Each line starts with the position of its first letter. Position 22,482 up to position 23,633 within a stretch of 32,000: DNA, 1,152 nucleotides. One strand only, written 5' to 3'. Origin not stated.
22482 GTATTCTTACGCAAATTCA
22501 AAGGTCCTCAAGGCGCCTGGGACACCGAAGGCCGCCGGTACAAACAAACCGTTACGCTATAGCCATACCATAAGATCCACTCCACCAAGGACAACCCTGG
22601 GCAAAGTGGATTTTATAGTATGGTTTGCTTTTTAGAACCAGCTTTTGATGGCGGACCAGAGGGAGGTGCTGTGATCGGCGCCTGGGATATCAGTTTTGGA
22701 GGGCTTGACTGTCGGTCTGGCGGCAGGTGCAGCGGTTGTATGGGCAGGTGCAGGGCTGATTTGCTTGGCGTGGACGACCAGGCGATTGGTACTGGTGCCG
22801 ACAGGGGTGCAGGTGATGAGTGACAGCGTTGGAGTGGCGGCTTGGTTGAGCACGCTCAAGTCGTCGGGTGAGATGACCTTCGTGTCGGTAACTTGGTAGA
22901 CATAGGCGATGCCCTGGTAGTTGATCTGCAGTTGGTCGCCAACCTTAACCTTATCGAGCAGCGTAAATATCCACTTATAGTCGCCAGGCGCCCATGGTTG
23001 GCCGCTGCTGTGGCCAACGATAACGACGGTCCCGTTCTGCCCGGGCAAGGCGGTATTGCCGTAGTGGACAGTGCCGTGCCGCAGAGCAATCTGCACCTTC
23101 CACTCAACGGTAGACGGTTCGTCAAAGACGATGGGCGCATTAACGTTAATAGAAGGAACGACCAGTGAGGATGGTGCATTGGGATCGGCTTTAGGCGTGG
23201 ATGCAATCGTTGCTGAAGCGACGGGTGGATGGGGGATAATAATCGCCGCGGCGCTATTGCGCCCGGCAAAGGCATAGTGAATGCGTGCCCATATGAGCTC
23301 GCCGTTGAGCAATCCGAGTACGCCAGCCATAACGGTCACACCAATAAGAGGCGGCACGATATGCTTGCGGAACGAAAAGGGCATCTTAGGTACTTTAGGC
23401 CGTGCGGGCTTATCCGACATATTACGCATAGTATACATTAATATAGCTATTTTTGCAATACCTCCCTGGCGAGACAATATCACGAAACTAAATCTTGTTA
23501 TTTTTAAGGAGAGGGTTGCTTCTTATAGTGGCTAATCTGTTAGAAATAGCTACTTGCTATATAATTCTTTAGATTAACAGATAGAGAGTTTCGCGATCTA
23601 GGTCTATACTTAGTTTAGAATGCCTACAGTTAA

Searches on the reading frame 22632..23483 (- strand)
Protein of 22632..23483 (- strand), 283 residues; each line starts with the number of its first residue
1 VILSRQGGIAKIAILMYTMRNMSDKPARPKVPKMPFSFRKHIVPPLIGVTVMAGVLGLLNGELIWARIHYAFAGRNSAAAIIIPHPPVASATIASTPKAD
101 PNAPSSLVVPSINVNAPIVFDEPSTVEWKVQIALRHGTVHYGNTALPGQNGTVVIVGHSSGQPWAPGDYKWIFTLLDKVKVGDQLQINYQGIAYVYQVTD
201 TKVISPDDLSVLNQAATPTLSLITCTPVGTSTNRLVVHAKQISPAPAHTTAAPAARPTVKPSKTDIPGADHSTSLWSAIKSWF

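Call 6: search_protein_families(library=ncbifam, proteins=[window:22632-23483:-], max_evalue=1)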
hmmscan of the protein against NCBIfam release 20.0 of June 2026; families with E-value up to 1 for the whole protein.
window:22632-23483:- (283 aa): 8 families
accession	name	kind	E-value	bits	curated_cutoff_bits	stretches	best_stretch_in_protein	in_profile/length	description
NF033745.1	class_C_sortase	subfamily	1.7e-19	70.4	160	1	105-240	94-219/220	class C sortase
TIGR01076.1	sortase_fam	subfamily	1.9e-19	69.8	39.35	1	107-246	3-132/136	sortase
NF058671.1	sortase_SrtD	exception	7e-19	68.2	140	1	106-240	66-186/187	class D sortase, LPxTATN-specific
NF033746.1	class_D_sortase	subfamily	3.8e-18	65.6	165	1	106-242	12-134/135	class D sortase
NF033747.1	class_E_sortase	subfamily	1.5e-14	54.3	160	1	105-242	72-206/211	class E sortase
NF033748.1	class_F_sortase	subfamily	2.9e-11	43.2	166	1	98-226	5-134/155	class F sortase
TIGR03784.1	marine_sortase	equivalog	2.6e-08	33.7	158.25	1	134-238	74-173/174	class GN sortase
NF004556.0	PRK05899.2-2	equivalog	0.11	10.7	575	1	133-216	470-555/639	transketolase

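Call 8: search_protein_families(library=pfam, proteins=[window:22632-23483:-], max_evalue=0.1)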
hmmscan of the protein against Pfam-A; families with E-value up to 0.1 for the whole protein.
window:22632-23483:- (283 aa): 1 family
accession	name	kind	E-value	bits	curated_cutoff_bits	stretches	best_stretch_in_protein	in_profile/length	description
PF04203.18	Sortase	-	6.8e-26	90.9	26.6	1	107-241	1-124/125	Sortase domain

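Call 38: search_solved_structures(query=window:22632-23483:-, max_evalue=0.001)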
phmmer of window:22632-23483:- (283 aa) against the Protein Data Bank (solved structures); distinct sequences matched with E-value up to 0.001: 40.
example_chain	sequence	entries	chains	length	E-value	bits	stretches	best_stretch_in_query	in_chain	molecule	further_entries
8t28_A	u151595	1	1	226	1.3e-17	67.3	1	105-259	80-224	Class C sortase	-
4d70_A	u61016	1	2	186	7.5e-12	48.4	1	133-242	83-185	SORTASE FAMILY PROTEIN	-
3rbi_A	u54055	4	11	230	1.4e-11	47.5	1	108-243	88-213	Sortase family protein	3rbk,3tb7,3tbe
4g1j_A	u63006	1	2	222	1.5e-11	47.4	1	108-243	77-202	Sortase family protein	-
4d7w_A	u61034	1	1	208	5.9e-11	45.4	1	108-242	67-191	SORTASE FAMILY PROTEIN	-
8gr6_A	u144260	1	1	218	1.1e-10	44.5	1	108-242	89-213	Sortase-like protein, putative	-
3rbj_A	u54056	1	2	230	2.4e-10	43.4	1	108-243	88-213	Sortase family protein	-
24rr_A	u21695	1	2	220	7.9e-10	41.7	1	105-243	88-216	Ebp pilus assembly class C sortase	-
8guu_A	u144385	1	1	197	1.6e-09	40.7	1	108-242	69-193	Sortase-like protein, putative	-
6bwe_A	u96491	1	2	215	1.8e-09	40.5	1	102-245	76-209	Putative fimbrial associated sortase-like protein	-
5k9a_A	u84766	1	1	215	1.9e-09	40.5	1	103-245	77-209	Putative fimbrial associated sortase-like protein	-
3o0p_A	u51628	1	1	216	3.6e-09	39.5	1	131-242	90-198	Sortase family protein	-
2wts_A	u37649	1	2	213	4.4e-09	39.3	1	127-242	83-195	PUTATIVE SORTASE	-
2w1j_A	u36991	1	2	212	4.5e-09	39.2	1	127-242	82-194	PUTATIVE SORTASE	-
2xwg_A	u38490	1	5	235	1.3e-08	37.7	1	105-243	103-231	SORTASE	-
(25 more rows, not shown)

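Call 60: search_solved_structures(query=window:22632-23483:-, max_evalue=1e-10, show_alignments=2)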
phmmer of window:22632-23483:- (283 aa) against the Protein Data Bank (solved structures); distinct sequences matched with E-value up to 1e-10: 5.
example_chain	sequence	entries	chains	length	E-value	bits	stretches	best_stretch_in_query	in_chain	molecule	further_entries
8t28_A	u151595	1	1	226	1.3e-17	67.3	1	105-259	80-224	Class C sortase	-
4d70_A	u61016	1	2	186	7.5e-12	48.4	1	133-242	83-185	SORTASE FAMILY PROTEIN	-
3rbi_A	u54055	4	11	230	1.4e-11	47.5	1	108-243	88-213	Sortase family protein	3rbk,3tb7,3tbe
4g1j_A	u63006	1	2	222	1.5e-11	47.4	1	108-243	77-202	Sortase family protein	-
4d7w_A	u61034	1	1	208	5.9e-11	45.4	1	108-242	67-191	SORTASE FAMILY PROTEIN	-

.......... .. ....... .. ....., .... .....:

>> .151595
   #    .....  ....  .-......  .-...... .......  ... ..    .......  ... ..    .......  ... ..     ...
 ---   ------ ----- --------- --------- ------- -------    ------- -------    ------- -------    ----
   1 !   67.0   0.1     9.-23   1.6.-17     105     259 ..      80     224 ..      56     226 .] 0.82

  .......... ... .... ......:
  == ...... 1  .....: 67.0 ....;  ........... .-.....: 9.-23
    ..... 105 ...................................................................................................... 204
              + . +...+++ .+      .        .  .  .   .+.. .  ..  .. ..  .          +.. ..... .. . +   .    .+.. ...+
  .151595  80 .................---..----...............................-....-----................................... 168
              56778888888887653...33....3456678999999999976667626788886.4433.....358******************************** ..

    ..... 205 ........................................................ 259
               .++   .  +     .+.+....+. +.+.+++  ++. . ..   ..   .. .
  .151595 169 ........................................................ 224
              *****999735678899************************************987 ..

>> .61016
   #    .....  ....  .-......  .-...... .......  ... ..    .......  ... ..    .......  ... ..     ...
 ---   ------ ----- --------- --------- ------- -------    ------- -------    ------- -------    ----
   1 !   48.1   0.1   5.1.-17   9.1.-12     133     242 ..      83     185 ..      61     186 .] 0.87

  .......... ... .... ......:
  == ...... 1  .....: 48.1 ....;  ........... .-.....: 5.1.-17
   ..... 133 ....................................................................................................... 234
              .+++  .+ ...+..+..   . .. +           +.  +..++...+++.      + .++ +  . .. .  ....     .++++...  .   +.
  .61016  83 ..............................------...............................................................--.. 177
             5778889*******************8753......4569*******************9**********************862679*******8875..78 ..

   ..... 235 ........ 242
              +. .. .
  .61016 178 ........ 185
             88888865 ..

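Call 68: find_homologous_proteins(query=window:22632-23483:-, max_evalue=1e-10)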
Query window:22632-23483:- (283 aa): 342 proteins with E <= 1e-10 among 2142 candidates; the best 120 are listed.
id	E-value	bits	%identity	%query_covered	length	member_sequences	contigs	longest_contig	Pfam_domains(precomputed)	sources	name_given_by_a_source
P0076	1.1e-161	555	100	88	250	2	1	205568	PF04203.19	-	-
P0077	2.6e-119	416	71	92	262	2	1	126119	PF04203.19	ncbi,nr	ncbi:MAG TPA: class D sortase [Bacillota bacterium]|nr:class D sortase [Bacillota bacterium]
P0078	3.8e-116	405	73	88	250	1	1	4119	PF04203.19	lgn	-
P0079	3.2e-111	389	70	90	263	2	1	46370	PF04203.19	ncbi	-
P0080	1.7e-97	344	61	92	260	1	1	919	PF04203.19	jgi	jgi:sortase A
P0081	2.0e-94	334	60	93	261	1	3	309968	PF04203.19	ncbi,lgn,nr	ncbi:MAG TPA: sortase [Patescibacteria group bacterium]|nr:sortase [Patescibacteria group bacterium]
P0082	5.7e-93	329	57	90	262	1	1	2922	PF04203.19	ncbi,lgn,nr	ncbi:class D sortase [Candidatus Saccharibacteria bacterium]|nr:class D sortase [Candidatus Sacchari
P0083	6.4e-92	326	57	92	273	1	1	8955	PF04203.19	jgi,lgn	jgi:sortase A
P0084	1.2e-91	325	59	88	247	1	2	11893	PF04203.19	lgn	-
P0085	2.4e-91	324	60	90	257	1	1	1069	PF04203.19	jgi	jgi:sortase A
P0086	1.4e-89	318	55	91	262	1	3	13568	PF04203.19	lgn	-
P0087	1.6e-88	315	56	88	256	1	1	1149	PF04203.19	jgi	jgi:sortase A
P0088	1.0e-86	309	54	93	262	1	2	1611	PF04203.19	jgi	jgi:sortase A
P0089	5.1e-86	307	52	94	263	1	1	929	PF04203.19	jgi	jgi:sortase A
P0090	8.5e-86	306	56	89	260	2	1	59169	PF04203.19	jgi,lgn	jgi:sortase A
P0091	9.2e-83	296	51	93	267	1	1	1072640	PF04203.19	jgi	jgi:sortase A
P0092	2.6e-78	281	53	86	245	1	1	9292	PF04203.19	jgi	jgi:sortase A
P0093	6.7e-76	273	51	90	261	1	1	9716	PF04203.19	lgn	-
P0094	2.4e-74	268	54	82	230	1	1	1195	PF04203.19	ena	-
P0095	3.2e-74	268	50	95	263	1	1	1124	PF04203.19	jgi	jgi:sortase A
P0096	3.7e-74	268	54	85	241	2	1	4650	PF04203.19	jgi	jgi:LPXTG-site transpeptidase (sortase) family protein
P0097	2.6e-73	265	50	90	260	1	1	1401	PF04203.19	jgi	jgi:sortase A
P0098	4.2e-73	264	58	73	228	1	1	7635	PF04203.19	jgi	jgi:LPXTG-site transpeptidase (sortase) family protein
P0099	8.8e-72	260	53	85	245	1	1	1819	PF04203.19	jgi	jgi:LPXTG-site transpeptidase (sortase) family protein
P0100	1.2e-71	259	56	80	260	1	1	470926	PF04203.19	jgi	jgi:sortase A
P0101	3.8e-71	258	51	89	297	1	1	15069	PF04203.19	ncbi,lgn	-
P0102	1.4e-70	256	50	93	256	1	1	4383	PF04203.19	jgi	jgi:sortase A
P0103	8.6e-70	253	49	89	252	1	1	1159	PF04203.19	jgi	jgi:sortase A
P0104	9.4e-70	253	54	79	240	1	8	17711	PF04203.19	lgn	-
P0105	1.8e-69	252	50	89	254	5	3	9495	PF04203.19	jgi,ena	-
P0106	3.3e-69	251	50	89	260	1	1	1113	PF04203.19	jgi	jgi:sortase A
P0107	3.9e-69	251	48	92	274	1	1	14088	PF04203.19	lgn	-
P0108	5.3e-69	251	50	92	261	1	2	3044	PF04203.19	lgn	-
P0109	6.1e-69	250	53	75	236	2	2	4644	PF04203.19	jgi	jgi:LPXTG-site transpeptidase (sortase) family protein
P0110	1.0e-68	250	49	89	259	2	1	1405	PF04203.19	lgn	-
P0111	1.1e-68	250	53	74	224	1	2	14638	PF04203.19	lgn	-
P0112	2.1e-68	249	54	74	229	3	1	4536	PF04203.19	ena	-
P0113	9.6e-68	247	50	80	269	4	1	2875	PF04203.19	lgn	-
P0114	1.0e-67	247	47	82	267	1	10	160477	PF04203.19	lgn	-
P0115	1.1e-67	246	48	91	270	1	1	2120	PF04203.19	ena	-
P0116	7.2e-67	244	50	89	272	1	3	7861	PF04203.19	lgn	-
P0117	9.6e-67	243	50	87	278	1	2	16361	PF04203.19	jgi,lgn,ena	-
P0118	4.3e-66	241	47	85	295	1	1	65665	PF04203.19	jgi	jgi:LPXTG-site transpeptidase (sortase) family protein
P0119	5.2e-66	241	47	87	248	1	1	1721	PF04203.19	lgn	-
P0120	1.3e-65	240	52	87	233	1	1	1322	PF04203.19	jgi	jgi:sortase A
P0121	1.6e-65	239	52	81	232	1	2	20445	PF04203.19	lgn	-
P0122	7.1e-65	237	47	93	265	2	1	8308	PF04203.19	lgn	-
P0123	7.3e-65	237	49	86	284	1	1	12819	PF04203.19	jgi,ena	-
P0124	8.3e-65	237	48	89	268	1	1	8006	PF04203.19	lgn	-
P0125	9.4e-65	237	52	80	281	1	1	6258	PF04203.19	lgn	-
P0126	1.0e-64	237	51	79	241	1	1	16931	PF04203.19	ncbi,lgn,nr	ncbi:MAG: putative sortase [Candidatus Saccharibacteria bacterium]|nr:putative sortase [Candidatus S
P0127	1.4e-64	236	50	77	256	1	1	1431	PF04203.19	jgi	jgi:LPXTG-site transpeptidase (sortase) family protein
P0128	1.5e-64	236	53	82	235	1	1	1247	PF04203.19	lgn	-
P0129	1.6e-64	236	50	89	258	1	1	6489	PF04203.19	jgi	jgi:sortase A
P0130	2.1e-64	236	51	79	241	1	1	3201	PF04203.19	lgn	-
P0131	2.1e-64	236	47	85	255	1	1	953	PF04203.19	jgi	jgi:LPXTG-site transpeptidase (sortase) family protein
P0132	3.4e-64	235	51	83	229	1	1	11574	PF04203.19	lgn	-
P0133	3.4e-64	235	50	79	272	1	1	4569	PF04203.19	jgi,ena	-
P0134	3.5e-64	235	50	80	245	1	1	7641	PF04203.19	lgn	-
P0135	4.4e-64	235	51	83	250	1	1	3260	PF04203.19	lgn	-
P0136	4.9e-64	234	50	80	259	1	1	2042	PF04203.19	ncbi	-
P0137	6.0e-64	234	49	87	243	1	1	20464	PF04203.19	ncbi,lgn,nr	ncbi:MAG TPA: class D sortase [Candidatus Limnocylindrales bacterium]|nr:class D sortase [Candidatus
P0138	8.0e-64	234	50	89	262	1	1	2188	PF04203.19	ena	-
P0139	9.0e-64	234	50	80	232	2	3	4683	PF04203.19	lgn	-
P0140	9.5e-64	233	46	87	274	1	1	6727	PF04203.19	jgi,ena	-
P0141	9.8e-64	233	50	81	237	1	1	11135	PF04203.19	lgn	-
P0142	1.0e-63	233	45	92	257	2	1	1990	PF04203.19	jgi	jgi:sortase A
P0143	1.1e-63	233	48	87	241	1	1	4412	PF04203.19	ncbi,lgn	-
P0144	1.5e-63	233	46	89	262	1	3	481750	PF04203.19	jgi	jgi:sortase A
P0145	1.6e-63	233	49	81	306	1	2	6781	PF04203.19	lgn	-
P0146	1.7e-63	233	48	86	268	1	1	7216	PF04203.19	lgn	-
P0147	2.3e-63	232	47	93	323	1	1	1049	PF04203.19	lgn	-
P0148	2.8e-63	232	48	88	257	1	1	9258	PF04203.19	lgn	-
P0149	3.3e-63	232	50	89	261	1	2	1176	PF04203.19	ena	-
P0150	3.3e-63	232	51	72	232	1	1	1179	PF04203.19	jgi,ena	-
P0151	3.5e-63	232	44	88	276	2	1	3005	PF04203.19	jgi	jgi:sortase A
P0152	3.6e-63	232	47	81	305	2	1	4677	PF04203.19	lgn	-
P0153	6.8e-63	231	48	88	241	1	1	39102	PF04203.19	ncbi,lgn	-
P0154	1.3e-62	230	50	83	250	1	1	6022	PF04203.19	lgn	-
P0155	1.4e-62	230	51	80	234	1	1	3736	PF04203.19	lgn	-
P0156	1.5e-62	230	50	81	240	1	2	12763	PF04203.19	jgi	jgi:LPXTG-site transpeptidase (sortase) family protein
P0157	1.8e-62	229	51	80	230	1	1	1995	PF04203.19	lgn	-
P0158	2.2e-62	229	48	86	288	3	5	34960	PF04203.19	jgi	jgi:sortase A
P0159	2.8e-62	229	47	92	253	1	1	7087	PF04203.19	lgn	-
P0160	6.0e-62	228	48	80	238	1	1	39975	PF04203.19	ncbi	-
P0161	6.0e-62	228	44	88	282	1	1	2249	PF04203.19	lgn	-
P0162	9.6e-62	227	50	83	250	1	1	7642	PF04203.19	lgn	-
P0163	1.1e-61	227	51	80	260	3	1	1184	PF04203.19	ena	-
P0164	1.1e-61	227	45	88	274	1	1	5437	PF04203.19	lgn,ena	-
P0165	2.7e-61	225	43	88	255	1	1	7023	PF04203.19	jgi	jgi:sortase A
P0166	2.8e-61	225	51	83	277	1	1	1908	PF04203.19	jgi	jgi:LPXTG-site transpeptidase (sortase) family protein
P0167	2.9e-61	225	50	78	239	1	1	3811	PF04203.19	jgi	jgi:LPXTG-site transpeptidase (sortase) family protein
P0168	3.3e-61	225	46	89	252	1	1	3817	PF04203.19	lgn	-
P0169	3.4e-61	225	49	77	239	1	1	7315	PF04203.19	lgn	-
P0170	3.4e-61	225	46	89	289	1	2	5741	PF04203.19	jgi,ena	-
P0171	3.5e-61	225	47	83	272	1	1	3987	PF04203.19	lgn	-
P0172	4.6e-61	225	50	79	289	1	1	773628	PF04203.19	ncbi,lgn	-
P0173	5.6e-61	224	45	89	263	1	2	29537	PF04203.19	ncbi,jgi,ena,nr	ncbi:MAG TPA: class D sortase [Methylomirabilota bacterium]|nr:class D sortase [Methylomirabilota ba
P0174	5.7e-61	224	48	84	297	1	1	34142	PF04203.19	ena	-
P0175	7.2e-61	224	52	76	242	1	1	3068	PF04203.19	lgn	-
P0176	8.3e-61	224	48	87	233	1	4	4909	PF04203.19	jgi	jgi:LPXTG-site transpeptidase (sortase) family protein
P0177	1.0e-60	224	49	81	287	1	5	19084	PF04203.19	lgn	-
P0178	1.1e-60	223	47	89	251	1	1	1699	PF04203.19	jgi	jgi:sortase A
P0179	1.2e-60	223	47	89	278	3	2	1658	PF04203.19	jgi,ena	-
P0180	1.7e-60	223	46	87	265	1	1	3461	PF04203.19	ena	-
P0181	3.7e-60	222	43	87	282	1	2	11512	PF04203.19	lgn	-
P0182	6.8e-60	221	48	85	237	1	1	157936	PF04203.19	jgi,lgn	jgi:sortase A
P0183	8.8e-60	220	48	80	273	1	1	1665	PF04203.19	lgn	-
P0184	9.7e-60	220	63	51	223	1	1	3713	PF04203.19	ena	-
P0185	1.2e-59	220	46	87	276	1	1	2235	PF04203.19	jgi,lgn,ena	-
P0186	1.5e-59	220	46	88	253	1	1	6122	PF04203.19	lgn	-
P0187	2.1e-59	219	47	82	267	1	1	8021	PF04203.19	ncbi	-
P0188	8.8e-59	217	49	86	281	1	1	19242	PF04203.19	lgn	-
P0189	9.7e-59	217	46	81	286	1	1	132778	PF04203.19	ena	-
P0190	1.3e-58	217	48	80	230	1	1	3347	PF04203.19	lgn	-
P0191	1.3e-58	217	48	81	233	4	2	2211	PF04203.19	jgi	jgi:LPXTG-site transpeptidase (sortase) family protein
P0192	2.1e-58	216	44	87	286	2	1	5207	PF04203.19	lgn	-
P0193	3.2e-58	215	45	84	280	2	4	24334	PF04203.19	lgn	-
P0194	4.8e-58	215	46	88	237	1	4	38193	PF04203.19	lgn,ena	-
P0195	5.7e-58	215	48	73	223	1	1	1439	PF04203.19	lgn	-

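Call 69: find_encoding_contigs(protein=P0091, flank=5000, max_places=2)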
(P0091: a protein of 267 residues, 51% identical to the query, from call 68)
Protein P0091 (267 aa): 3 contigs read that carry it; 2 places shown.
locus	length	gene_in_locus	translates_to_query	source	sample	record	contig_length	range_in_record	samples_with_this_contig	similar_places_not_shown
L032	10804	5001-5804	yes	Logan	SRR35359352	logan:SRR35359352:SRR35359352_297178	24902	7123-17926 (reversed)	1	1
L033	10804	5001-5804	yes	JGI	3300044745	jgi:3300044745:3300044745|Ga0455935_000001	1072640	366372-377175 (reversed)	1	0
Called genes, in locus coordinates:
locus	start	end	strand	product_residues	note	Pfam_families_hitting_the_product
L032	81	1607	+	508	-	PF01381:HTH_3, PF12844:HTH_19 (weak), PF13443:HTH_26 (weak), PF13560:HTH_31, PF00275:EPSP_synthase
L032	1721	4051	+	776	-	PF17957:Big_7, PF01522:Polysacc_deac_1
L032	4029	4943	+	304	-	-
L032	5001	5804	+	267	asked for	PF04203:Sortase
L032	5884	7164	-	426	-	PF00535:Glycos_transf_2, PF13641:Glyco_tranf_2_3, PF13632:Glyco_trans_2_3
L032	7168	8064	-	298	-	PF01522:Polysacc_deac_1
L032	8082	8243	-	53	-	-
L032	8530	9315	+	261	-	PF00459:Inositol_P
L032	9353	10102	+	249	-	PF00383:dCMP_cyt_deam_1, PF14437:MafB19-deam, PF14439:Bd3614-deam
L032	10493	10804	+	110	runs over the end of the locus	-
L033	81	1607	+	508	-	PF01381:HTH_3, PF12844:HTH_19 (weak), PF13443:HTH_26 (weak), PF13560:HTH_31, PF00275:EPSP_synthase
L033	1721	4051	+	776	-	PF17957:Big_7, PF01522:Polysacc_deac_1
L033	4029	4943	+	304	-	-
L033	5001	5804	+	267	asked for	PF04203:Sortase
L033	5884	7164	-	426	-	PF00535:Glycos_transf_2, PF13641:Glyco_tranf_2_3, PF13632:Glyco_trans_2_3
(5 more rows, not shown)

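Call 70: find_encoding_contigs(protein=P0144, flank=5000, max_places=2)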
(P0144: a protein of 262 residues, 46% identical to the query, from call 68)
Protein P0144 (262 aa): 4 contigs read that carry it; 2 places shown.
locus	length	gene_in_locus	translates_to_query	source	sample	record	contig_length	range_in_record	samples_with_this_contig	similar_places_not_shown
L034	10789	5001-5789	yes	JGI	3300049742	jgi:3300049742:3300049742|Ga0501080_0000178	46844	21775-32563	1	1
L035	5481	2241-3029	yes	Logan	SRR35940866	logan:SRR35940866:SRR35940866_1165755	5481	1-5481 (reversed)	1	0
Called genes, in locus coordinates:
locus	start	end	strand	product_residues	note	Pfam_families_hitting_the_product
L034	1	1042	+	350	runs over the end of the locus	PF01565:FAD_binding_4, PF02873:MurB_C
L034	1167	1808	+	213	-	-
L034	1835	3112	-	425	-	PF00464:SHMT, PF00155:Aminotran_1_2 (weak)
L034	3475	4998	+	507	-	PF01381:HTH_3, PF12844:HTH_19 (faint), PF13560:HTH_31, PF00275:EPSP_synthase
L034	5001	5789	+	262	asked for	PF04203:Sortase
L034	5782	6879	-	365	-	PF13641:Glyco_tranf_2_3, PF00535:Glycos_transf_2, PF13632:Glyco_trans_2_3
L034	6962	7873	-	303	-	PF01522:Polysacc_deac_1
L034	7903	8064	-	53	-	-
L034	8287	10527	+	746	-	PF17957:Big_7, PF01522:Polysacc_deac_1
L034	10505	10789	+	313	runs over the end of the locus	-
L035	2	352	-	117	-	?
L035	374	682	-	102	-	-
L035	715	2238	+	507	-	PF01381:HTH_3, PF12844:HTH_19 (faint), PF13560:HTH_31, PF00275:EPSP_synthase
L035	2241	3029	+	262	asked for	PF04203:Sortase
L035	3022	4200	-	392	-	PF00535:Glycos_transf_2, PF13641:Glyco_tranf_2_3, PF13632:Glyco_trans_2_3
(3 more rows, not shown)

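Call 71: find_encoding_contigs(protein=P0173, flank=5000, max_places=2)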
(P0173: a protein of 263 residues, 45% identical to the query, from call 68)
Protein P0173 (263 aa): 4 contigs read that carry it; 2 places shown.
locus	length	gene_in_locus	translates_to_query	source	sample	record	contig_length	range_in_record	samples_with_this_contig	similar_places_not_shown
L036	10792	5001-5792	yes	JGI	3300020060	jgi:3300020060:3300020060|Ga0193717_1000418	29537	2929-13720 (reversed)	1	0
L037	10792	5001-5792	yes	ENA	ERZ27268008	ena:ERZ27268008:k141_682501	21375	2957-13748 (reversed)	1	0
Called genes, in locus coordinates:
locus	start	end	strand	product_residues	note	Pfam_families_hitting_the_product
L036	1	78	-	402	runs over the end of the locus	PF08245:Mur_ligase_M, PF27239:FOL3_C, PF02875:Mur_ligase_C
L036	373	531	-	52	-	-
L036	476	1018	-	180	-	PF13560:HTH_31 (weak)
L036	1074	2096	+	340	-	PF01565:FAD_binding_4, PF02873:MurB_C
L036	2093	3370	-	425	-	PF00464:SHMT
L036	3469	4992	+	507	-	PF01381:HTH_3, PF13443:HTH_26 (faint), PF13560:HTH_31, PF13744:HTH_37 (faint), PF00275:EPSP_synthase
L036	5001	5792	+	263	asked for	PF04203:Sortase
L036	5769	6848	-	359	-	PF00535:Glycos_transf_2, PF13641:Glyco_tranf_2_3, PF13632:Glyco_trans_2_3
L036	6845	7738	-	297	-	PF01522:Polysacc_deac_1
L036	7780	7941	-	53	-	-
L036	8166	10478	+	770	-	PF02018:CBM_4_9 (faint), PF17957:Big_7, PF01522:Polysacc_deac_1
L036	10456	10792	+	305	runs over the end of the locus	-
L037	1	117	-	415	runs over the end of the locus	PF08245:Mur_ligase_M, PF27239:FOL3_C, PF02875:Mur_ligase_C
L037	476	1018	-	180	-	PF13560:HTH_31 (weak)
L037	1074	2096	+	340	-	PF01565:FAD_binding_4, PF02873:MurB_C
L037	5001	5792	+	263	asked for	PF04203:Sortase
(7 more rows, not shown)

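Call 80: predict_structure(alignment_id=A4)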
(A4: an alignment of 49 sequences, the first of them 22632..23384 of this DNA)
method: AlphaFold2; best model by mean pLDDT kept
length: 250 residues; sequences in the alignment: 49
mean_pLDDT: 85.9   pTM: 0.80
mean pLDDT of the five models: 85.9, 84.5, 83.6, 82.9, 82.3
residues with pLDDT >= 90: 150; 70-90: 56; 50-70: 44; < 50: 0
segments of 3 or more residues with pLDDT < 50: none
pLDDT, mean of each block of 10 residues (from residue 1): 91 97 92 91 84 71 88 96 95 91 93 95 85 82 94 97 97 90 95 67 96 75 62 62 61
secondary structure, 60 per line:
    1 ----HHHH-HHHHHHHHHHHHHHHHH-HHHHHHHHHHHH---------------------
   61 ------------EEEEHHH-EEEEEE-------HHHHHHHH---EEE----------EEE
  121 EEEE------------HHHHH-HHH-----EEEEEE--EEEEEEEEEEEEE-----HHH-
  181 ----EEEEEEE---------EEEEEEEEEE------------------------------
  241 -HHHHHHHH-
elements in order: H5-8 H10-26 H28-39 E73-76 E81-86 H94-101 E105-107 E118-124 H137-141 E151-156 E159-171 E185-191 E201-210 H242-249
